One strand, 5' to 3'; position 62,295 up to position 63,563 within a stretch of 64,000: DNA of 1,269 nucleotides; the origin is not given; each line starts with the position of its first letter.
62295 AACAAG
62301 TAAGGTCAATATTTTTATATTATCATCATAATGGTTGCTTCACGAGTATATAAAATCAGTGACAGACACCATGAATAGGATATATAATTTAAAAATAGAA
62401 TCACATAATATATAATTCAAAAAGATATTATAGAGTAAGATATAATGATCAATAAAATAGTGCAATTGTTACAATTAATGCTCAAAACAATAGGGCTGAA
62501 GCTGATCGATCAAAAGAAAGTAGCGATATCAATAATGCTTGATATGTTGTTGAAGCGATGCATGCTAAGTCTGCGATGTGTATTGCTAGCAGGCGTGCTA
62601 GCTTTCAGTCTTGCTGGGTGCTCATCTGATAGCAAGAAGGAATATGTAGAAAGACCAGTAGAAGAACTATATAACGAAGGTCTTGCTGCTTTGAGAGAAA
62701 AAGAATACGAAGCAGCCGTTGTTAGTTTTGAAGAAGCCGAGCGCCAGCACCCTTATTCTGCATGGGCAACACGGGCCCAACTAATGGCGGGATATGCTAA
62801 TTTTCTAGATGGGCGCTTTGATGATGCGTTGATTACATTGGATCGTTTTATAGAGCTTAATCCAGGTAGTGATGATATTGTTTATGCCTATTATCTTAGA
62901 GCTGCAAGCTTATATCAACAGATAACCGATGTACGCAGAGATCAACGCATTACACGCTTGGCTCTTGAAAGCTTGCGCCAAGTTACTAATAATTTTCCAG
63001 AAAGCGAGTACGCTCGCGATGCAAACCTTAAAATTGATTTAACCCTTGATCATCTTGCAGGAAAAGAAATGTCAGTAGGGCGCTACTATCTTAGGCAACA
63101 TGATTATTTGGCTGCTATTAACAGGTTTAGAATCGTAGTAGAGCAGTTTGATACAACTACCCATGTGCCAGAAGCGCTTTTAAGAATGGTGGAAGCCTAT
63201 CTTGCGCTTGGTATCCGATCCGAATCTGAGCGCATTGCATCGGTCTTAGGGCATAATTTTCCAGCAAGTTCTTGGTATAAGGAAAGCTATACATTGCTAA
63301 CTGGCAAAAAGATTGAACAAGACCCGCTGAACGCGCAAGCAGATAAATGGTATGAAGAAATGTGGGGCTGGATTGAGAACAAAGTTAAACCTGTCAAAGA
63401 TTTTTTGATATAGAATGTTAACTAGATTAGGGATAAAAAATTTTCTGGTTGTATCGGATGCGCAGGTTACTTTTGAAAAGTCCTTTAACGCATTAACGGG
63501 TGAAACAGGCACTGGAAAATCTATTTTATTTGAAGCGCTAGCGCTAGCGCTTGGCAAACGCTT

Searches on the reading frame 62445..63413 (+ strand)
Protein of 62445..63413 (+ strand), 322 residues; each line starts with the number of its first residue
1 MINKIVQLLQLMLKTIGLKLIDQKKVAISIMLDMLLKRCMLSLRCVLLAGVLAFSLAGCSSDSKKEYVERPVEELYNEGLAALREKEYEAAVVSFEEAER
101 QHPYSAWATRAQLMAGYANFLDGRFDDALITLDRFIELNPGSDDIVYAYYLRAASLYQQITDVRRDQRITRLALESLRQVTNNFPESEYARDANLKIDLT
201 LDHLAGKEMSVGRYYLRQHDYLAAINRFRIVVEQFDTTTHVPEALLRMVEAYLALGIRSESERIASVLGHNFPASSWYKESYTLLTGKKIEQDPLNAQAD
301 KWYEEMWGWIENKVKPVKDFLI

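Call 73: find_encoding_contigs(protein=window:62445-63413:+, flank=10000, max_places=2)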
Protein window:62445-63413:+ (322 aa): no gene with exactly this product is on record in the collection.

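Call 94: search_protein_families(library=pfam, proteins=[window:62445-63413:+], max_evalue=0.001)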
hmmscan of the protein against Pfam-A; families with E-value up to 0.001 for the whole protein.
window:62445-63413:+ (322 aa): 8 families
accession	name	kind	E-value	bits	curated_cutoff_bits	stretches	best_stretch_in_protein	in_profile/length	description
PF13525.12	YfiO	-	6.1e-54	183.3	25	1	70-262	3-198/203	Outer membrane lipoprotein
PF13512.12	TPR_18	-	9.3e-16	58.7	21.9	1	69-195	7-143/145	Tetratricopeptide repeat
PF13174.12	TPR_6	-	8.5e-12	45.3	26.3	0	111-142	2-33/33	Tetratricopeptide repeat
PF13428.12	TPR_14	-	5.6e-09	36.3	23.5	0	110-149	2-41/44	Tetratricopeptide repeat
PF13432.12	TPR_16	-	9.1e-09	36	32.7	1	76-142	1-64/65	Tetratricopeptide repeat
PF07719.23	TPR_2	-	1.2e-07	31.7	27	0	73-103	2-32/34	Tetratricopeptide repeat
PF14559.12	TPR_19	-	5.2e-07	30.3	25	0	82-142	1-58/68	Tetratricopeptide repeat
PF09976.15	TPR_21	-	0.00041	20.6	25.5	0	74-137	41-104/193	Tetratricopeptide repeat-like domain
